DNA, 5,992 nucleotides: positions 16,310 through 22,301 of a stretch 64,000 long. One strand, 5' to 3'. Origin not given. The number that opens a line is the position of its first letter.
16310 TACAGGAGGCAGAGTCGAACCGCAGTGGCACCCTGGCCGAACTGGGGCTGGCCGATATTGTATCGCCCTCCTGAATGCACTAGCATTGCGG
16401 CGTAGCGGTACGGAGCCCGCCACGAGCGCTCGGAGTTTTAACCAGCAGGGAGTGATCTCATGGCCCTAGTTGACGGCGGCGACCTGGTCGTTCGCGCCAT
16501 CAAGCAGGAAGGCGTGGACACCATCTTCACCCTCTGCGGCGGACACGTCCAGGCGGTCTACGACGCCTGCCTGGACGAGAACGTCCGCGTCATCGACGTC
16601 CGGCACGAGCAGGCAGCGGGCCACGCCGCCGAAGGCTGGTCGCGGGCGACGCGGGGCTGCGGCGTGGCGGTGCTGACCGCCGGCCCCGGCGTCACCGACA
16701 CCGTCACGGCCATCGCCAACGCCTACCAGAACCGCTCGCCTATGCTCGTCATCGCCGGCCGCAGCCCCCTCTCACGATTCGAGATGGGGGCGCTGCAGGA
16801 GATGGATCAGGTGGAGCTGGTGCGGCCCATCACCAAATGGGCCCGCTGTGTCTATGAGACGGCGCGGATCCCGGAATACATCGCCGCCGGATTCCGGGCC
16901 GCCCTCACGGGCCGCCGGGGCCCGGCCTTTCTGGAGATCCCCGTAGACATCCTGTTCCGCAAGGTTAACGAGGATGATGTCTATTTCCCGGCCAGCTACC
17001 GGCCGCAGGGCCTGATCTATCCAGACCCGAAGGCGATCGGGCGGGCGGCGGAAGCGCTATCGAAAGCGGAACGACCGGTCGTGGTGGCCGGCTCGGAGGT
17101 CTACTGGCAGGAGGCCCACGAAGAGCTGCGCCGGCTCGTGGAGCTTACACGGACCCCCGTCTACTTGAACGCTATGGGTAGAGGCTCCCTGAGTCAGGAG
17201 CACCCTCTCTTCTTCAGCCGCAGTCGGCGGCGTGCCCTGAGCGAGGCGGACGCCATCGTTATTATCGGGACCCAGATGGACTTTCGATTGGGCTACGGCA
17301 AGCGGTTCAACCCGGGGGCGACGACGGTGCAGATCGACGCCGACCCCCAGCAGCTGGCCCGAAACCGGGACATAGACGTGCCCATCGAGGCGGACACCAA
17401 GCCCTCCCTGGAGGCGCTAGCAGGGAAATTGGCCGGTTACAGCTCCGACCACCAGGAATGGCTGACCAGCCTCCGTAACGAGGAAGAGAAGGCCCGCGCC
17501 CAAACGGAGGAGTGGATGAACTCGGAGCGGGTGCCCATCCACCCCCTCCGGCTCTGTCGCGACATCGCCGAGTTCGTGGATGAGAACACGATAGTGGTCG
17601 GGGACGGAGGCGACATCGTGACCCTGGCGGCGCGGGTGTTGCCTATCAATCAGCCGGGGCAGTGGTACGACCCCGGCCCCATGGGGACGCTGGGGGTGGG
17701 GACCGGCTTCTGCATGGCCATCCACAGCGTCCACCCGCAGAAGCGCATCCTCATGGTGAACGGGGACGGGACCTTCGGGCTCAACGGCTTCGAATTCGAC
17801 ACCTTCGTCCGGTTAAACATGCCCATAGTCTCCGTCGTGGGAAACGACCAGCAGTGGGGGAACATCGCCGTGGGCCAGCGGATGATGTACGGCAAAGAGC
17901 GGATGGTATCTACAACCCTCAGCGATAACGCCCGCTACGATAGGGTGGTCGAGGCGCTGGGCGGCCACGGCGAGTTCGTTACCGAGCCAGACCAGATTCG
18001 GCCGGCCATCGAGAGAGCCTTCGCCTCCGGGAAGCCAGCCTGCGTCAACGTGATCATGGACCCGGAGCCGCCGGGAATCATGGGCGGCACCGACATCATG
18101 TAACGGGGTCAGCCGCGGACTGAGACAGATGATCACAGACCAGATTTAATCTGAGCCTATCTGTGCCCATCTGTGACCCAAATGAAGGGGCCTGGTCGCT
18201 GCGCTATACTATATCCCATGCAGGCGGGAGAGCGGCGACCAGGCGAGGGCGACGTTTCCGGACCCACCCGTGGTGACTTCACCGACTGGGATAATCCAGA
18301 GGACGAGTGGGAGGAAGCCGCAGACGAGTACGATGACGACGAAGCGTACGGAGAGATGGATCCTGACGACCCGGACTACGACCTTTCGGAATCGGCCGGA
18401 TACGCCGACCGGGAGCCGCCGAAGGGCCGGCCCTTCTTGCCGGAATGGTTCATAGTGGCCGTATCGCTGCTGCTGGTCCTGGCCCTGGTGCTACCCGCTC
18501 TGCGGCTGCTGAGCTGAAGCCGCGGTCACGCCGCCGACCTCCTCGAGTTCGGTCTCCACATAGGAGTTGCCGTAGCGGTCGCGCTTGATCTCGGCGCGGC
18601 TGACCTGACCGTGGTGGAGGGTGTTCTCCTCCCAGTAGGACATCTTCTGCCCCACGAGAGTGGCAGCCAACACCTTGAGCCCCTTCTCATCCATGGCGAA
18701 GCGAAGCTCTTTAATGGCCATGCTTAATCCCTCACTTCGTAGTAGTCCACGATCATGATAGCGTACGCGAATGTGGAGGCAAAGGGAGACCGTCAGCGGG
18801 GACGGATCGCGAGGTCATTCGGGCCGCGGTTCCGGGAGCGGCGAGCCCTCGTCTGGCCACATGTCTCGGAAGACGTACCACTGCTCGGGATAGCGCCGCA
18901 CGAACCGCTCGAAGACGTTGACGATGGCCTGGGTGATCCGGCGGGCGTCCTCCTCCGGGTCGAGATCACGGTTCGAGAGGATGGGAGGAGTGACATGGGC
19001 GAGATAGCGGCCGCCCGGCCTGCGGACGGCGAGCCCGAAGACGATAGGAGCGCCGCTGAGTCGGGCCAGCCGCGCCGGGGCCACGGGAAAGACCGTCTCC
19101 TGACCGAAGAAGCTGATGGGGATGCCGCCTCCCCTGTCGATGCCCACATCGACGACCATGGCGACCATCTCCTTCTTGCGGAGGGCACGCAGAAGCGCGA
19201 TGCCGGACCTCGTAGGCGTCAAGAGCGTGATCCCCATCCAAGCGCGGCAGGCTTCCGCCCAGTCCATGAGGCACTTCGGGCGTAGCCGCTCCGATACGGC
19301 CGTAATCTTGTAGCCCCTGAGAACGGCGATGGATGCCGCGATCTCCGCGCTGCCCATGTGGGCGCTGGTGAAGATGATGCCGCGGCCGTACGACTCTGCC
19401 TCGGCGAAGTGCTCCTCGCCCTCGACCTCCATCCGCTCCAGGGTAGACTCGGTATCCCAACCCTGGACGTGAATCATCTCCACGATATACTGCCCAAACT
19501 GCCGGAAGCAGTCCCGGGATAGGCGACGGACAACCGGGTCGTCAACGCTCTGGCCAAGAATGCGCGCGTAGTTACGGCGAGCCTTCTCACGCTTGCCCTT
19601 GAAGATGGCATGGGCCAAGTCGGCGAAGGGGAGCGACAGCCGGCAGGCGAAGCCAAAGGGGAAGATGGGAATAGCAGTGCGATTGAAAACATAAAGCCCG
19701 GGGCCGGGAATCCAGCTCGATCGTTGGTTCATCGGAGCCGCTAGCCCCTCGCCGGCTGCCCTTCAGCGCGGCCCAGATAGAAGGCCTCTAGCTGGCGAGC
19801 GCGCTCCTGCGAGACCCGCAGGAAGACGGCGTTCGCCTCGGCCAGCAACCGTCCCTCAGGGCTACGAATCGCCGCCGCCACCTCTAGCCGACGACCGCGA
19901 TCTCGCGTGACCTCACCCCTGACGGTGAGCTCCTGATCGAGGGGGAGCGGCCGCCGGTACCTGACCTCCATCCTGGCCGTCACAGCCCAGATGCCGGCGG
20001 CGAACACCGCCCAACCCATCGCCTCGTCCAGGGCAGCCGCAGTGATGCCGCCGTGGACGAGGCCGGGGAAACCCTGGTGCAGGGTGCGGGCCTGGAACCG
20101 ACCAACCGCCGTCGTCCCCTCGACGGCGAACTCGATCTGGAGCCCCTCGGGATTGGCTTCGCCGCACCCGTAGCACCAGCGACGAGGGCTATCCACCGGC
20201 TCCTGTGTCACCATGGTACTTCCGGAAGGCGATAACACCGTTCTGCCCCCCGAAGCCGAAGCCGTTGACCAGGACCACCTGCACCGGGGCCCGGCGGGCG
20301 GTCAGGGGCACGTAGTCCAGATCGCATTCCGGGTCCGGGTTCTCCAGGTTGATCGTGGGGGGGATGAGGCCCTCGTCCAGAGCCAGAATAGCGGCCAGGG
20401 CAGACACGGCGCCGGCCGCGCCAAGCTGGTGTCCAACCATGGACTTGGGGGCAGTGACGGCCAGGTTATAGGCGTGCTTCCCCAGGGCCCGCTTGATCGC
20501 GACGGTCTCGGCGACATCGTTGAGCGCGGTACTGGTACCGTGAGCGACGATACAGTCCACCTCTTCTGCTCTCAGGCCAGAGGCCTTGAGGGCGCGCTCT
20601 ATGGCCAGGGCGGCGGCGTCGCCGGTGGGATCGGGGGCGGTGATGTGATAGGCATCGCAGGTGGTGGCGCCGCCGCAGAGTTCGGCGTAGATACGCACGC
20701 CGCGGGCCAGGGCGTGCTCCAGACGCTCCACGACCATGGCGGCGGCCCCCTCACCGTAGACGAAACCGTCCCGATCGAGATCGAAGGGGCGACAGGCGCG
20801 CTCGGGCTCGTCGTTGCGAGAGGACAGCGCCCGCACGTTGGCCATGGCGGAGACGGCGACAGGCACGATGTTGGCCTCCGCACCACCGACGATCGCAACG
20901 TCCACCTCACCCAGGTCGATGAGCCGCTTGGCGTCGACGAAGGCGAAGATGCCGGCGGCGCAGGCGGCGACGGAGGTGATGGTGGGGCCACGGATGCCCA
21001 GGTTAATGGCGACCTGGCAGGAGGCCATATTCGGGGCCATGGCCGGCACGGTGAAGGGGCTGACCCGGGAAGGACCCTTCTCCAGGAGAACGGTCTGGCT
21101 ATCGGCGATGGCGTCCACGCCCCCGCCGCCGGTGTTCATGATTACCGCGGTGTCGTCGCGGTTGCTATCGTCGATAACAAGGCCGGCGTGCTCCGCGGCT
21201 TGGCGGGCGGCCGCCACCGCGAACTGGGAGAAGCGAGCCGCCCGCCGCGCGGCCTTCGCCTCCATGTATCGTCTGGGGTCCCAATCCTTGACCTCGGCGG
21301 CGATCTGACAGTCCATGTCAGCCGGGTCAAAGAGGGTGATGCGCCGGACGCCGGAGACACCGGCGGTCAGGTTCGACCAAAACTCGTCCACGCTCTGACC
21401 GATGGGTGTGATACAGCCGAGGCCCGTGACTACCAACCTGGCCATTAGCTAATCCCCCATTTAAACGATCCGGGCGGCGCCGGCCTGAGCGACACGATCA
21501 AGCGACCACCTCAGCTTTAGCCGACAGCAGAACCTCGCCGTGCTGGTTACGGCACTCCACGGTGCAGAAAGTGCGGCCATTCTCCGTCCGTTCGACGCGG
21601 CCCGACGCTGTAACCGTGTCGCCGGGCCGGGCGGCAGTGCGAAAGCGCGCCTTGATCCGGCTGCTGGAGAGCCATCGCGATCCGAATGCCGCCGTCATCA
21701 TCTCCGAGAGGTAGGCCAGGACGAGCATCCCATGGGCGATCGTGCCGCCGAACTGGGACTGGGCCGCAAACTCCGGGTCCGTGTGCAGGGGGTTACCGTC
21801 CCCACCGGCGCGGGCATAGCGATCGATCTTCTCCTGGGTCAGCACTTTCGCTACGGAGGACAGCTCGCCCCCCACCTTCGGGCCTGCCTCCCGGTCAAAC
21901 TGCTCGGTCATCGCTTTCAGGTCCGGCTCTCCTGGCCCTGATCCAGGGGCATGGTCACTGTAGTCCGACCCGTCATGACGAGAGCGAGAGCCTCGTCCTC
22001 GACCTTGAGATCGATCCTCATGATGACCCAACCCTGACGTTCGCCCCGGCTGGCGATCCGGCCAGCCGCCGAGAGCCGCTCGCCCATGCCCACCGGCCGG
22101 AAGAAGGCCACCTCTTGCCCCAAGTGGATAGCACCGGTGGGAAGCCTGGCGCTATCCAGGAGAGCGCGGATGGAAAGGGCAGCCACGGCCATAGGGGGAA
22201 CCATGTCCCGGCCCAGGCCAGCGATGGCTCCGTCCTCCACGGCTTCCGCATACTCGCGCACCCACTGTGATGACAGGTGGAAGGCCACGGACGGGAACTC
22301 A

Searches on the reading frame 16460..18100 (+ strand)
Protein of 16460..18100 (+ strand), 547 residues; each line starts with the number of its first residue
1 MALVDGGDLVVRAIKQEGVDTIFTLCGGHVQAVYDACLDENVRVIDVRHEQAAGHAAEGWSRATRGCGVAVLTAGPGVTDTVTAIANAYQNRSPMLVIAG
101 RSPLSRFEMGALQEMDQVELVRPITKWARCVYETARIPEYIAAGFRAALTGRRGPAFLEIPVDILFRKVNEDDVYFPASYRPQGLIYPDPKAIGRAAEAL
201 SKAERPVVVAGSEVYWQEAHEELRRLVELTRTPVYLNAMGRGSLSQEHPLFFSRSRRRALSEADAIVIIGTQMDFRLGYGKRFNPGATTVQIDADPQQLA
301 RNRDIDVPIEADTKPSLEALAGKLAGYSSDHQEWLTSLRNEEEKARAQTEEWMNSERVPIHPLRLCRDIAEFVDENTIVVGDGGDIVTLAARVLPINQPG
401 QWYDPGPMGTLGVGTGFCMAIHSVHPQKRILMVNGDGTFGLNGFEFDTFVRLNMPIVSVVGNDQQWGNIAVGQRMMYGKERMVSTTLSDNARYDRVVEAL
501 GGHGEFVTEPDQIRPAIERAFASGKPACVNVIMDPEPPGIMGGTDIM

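Call 52: find_encoding_contigs(protein=window:16460-18100:+, flank=10000, max_places=1)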
Protein window:16460-18100:+ (547 aa): 6 contigs read that carry it; 1 place shown.
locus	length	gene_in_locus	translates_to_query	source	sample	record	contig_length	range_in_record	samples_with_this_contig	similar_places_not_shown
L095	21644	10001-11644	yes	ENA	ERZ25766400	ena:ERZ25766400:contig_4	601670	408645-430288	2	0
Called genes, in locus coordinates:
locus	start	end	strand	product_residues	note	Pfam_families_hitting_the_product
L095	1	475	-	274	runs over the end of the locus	PF02548:Pantoate_transf, PF13714:PEP_mutase (weak)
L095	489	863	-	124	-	PF02261:Asp_decarbox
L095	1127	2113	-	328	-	PF03576:Peptidase_S58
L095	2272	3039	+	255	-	PF04203:Sortase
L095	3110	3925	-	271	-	PF01149:Fapy_DNA_glyco, PF06831:H2TH, PF06827:zf-FPG_IleRS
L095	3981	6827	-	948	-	PF02739:5_3_exonuc_N, PF01367:5_3_exonuc, PF01612:DNA_pol_A_exo1, PF00476:DNA_pol_A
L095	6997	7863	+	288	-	PF13452:FAS1_DH_region (faint)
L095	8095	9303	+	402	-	PF07690:MFS_1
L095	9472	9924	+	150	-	-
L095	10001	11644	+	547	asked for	PF02776:TPP_enzyme_N, PF00205:TPP_enzyme_M, PF02775:TPP_enzyme_C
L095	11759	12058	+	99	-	-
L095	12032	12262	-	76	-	-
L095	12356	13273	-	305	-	PF03279:Lip_A_acyltrans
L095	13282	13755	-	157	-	PF03061:4HBT, PF13279:4HBT_2 (weak)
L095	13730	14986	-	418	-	PF00109:ketoacyl-synt, PF02801:Ketoacyl-synt_C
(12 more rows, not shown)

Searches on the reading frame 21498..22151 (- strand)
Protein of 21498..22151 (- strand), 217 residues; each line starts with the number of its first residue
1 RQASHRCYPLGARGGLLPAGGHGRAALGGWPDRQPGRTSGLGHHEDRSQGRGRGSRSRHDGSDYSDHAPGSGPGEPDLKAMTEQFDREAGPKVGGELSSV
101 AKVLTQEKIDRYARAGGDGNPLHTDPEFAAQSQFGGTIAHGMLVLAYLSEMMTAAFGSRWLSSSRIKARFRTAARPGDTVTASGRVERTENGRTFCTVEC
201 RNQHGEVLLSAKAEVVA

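Call 86: search_protein_families(library=pfam, proteins=[window:21498-22151:-], max_evalue=0.001)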
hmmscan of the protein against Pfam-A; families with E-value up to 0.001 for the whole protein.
window:21498-22151:- (217 aa): 3 families
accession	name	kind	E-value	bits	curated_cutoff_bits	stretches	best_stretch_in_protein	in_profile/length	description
PF01575.25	MaoC_dehydratas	-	6.5e-23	81.1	27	1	100-204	14-119/123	MaoC like domain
PF13452.11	FAS1_DH_region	-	1.3e-07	32.2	22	1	93-206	3-127/132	FAS1-like, dehydratase domain region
PF03061.28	4HBT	-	2.5e-05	24.9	20.6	1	163-207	33-77/79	Thioesterase superfamily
